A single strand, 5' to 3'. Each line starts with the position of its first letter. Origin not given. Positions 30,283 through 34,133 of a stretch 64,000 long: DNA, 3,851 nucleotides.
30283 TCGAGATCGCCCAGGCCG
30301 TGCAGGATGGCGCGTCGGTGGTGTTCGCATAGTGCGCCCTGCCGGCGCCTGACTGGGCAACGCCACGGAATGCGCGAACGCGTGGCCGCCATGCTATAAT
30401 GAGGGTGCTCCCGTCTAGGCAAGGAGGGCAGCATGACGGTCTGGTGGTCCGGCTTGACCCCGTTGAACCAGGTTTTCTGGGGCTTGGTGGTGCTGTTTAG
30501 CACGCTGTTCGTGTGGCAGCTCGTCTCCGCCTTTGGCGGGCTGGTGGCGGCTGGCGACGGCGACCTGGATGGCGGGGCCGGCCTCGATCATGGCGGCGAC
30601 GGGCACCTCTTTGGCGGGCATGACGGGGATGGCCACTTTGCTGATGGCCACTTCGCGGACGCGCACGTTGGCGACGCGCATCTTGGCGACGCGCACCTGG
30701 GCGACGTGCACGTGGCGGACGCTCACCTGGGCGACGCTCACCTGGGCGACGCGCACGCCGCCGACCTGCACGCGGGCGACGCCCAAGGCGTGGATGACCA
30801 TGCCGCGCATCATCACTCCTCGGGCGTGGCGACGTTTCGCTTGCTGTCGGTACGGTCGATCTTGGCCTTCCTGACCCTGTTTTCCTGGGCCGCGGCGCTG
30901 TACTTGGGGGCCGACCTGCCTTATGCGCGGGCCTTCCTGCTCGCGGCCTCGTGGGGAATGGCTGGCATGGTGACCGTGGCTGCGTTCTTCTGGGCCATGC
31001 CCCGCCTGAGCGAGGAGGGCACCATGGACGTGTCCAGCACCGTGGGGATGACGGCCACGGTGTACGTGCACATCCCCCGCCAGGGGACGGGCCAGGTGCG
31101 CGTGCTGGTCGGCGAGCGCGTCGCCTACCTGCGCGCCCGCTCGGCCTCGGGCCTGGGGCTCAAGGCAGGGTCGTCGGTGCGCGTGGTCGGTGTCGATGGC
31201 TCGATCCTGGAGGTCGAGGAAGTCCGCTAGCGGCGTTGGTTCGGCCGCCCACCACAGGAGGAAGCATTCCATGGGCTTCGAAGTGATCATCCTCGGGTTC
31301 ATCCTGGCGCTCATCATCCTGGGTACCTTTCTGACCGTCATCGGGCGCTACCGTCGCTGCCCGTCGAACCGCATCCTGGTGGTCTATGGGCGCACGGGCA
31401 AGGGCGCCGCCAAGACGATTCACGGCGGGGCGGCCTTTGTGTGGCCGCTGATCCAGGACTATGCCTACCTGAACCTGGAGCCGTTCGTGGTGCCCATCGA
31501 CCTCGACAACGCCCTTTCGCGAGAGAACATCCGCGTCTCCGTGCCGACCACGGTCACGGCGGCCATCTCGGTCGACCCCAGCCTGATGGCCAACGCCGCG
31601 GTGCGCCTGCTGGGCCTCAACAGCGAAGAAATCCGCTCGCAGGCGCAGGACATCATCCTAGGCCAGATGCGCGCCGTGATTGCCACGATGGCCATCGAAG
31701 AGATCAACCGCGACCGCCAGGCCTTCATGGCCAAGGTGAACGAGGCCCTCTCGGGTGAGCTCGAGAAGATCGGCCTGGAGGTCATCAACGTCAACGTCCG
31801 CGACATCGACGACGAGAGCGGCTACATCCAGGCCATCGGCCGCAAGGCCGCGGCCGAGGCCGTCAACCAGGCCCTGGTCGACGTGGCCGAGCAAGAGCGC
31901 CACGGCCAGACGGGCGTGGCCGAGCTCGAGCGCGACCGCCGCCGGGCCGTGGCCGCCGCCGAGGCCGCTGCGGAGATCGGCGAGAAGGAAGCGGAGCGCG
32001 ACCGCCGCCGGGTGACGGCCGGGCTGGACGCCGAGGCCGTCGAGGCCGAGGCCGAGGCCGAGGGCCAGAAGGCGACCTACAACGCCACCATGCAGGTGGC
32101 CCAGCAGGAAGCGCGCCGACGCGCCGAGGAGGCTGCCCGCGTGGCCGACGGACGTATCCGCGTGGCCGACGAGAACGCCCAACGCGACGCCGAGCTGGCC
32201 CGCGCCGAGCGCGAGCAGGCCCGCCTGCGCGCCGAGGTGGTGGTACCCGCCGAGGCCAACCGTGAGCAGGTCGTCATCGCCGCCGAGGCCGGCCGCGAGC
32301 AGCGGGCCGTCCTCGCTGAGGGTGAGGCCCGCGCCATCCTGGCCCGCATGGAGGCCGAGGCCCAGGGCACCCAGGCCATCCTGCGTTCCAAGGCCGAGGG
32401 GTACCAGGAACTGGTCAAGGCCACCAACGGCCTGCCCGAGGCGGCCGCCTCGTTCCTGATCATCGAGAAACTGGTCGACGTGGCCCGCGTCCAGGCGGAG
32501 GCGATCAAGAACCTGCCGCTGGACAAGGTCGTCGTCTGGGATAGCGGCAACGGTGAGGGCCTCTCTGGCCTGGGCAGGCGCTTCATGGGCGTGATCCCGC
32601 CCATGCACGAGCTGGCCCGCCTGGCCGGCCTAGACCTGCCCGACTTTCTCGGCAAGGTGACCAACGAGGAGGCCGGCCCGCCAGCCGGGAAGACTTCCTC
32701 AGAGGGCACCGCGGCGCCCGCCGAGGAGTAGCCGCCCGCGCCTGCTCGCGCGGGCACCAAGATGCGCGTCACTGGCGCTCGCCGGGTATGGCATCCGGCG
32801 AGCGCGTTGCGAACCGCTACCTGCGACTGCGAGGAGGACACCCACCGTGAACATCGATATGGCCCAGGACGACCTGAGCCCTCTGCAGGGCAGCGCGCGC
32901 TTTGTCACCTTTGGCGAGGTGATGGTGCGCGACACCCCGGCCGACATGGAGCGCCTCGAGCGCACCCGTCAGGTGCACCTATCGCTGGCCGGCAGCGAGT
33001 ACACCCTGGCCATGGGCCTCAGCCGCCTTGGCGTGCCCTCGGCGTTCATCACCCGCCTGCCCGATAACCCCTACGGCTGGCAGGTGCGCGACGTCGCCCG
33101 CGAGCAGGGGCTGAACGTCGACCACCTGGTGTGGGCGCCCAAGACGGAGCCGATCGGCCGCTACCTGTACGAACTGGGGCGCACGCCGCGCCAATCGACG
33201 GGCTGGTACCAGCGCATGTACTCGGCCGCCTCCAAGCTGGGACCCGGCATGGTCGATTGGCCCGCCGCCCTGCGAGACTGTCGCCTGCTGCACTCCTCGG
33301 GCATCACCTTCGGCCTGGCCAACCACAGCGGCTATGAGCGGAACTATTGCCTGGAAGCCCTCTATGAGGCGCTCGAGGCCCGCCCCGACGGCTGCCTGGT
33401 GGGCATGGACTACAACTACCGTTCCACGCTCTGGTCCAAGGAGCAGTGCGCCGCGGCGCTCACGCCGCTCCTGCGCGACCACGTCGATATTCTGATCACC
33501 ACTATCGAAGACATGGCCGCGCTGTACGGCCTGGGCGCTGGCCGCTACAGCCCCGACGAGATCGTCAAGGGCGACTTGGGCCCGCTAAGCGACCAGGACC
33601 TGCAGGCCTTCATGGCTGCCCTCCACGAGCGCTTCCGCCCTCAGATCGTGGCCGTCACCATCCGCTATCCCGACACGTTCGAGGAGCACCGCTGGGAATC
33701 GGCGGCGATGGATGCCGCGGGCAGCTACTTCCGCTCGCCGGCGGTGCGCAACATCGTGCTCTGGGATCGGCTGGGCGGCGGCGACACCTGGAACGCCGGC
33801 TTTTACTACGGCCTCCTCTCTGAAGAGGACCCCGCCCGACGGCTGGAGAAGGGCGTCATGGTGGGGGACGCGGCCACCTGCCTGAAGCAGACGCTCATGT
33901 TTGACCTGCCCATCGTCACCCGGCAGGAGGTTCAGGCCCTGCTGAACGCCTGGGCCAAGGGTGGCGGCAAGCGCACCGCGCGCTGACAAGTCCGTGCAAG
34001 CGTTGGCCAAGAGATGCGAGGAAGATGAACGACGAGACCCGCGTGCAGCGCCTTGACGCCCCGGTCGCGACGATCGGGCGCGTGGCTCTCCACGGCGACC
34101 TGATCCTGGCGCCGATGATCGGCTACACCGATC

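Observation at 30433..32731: NfeD-flotillin operon whose NfeD carries a His/Asp-rich (H-x-G-D-A)n pentapeptide tract encoded by 15-bp tandem DNA repeats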

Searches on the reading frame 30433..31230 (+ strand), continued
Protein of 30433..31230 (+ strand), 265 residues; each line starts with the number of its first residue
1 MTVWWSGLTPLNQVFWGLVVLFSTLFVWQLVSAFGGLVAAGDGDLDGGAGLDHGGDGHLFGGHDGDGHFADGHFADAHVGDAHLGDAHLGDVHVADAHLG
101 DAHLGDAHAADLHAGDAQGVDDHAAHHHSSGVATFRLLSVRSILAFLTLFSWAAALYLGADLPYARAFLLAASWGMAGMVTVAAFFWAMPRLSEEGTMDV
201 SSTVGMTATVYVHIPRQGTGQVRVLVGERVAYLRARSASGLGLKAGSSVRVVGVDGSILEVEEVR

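Call 55: search_protein_families(library=padloc, proteins=[window:30433-31227:+], max_evalue=0.01)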
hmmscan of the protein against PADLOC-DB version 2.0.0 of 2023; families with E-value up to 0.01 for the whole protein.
window:30433-31227:+ (265 aa): 0 families

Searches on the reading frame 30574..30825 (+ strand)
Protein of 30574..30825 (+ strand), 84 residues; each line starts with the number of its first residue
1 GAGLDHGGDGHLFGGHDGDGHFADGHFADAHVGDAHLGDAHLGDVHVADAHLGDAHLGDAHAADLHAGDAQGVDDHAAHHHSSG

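Call 10: search_protein_families(library=pfam, proteins=[window:30574-30825:+], max_evalue=10)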
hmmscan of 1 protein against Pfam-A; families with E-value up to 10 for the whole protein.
seq(84 aa): 0 families

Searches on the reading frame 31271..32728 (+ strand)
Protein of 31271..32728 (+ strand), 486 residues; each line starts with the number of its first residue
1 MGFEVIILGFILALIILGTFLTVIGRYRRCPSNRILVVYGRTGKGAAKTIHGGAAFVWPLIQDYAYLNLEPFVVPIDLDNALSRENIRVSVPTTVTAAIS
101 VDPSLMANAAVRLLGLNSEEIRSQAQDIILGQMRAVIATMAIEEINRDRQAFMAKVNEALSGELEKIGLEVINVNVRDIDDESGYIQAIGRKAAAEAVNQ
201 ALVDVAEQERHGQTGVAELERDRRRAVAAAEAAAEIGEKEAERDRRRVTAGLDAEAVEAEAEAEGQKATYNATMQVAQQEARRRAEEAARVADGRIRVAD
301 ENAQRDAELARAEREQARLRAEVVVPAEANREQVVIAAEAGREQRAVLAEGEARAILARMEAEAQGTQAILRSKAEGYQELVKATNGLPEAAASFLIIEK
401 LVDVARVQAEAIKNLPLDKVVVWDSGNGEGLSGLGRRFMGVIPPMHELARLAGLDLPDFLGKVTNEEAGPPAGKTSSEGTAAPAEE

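Call 4: search_protein_families(library=pfam, proteins=[window:31271-32728:+], max_evalue=0.1)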
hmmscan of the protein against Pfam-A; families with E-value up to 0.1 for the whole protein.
window:31271-32728:+ (486 aa): 2 families
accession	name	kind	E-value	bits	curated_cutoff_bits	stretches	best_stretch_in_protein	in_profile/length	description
PF01145.31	Band_7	-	2.9e-29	102.8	23.6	1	31-209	4-175/176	SPFH domain / Band 7 family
PF13421.11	Band_7_1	-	0.033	14.2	24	1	116-189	128-203/211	SPFH domain-Band 7 family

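Call 5: search_protein_families(library=ncbifam, proteins=[window:31271-32728:+], max_evalue=0.1)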
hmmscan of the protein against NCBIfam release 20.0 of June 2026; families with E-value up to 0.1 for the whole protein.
window:31271-32728:+ (486 aa): 1 family
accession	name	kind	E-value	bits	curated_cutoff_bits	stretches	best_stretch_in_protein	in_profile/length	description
NF058507.1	FlotScfldFlot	equivalog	5.6e-40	137.8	700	1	46-461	50-473/477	flotillin lipid rafts scaffold protein FloT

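Call 16: search_solved_structures(query=window:31271-32728:+, max_evalue=0.001)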
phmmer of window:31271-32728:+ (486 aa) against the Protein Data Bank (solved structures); distinct sequences matched with E-value up to 0.001: 6.
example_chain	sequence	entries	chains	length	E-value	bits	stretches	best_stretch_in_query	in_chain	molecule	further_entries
9l3g_A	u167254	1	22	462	7.9e-32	114.4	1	29-454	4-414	Flotillin-1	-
9bq2_B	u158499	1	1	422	1.4e-31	113.5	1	29-445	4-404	Flotillin-1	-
9l3g_a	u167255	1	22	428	3.9e-27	98.9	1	31-456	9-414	Flotillin-2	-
9bq2_A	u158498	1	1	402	9.1e-27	97.7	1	31-434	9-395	Flotillin-2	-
1win_A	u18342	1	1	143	6.6e-12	48.8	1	79-192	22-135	Flotillin 2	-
8z5g_A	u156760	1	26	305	8.7e-05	25.3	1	39-272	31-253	Protein QmcA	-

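Call 55: search_protein_families(library=padloc, proteins=[window:31271-32728:+], max_evalue=0.01)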
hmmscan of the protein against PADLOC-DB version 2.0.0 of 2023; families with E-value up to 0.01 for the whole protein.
window:31271-32728:+ (486 aa): 0 families

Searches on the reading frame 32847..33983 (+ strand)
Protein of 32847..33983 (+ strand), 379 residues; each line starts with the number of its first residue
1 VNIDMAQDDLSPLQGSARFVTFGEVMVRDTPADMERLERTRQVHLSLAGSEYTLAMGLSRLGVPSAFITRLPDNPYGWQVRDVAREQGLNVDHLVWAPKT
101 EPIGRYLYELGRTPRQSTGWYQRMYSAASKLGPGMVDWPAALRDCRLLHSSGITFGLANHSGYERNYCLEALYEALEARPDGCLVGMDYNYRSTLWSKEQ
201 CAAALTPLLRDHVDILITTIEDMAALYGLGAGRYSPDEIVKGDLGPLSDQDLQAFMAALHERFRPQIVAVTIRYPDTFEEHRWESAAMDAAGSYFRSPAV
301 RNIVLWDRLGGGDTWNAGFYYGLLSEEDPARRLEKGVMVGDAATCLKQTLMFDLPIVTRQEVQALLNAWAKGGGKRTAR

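Call 4: search_protein_families(library=pfam, proteins=[window:32847-33983:+], max_evalue=0.1)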
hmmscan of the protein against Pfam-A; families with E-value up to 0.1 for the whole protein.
window:32847-33983:+ (379 aa): 2 families
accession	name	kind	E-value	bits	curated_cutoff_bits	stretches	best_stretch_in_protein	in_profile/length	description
PF00294.29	PfkB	-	8.7e-17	61.8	25.8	1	19-229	4-200/302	pfkB family carbohydrate kinase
PF14529.12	Exo_endo_phos_2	-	0.058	13.7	27.4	0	168-212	17-65/117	Endonuclease-reverse transcriptase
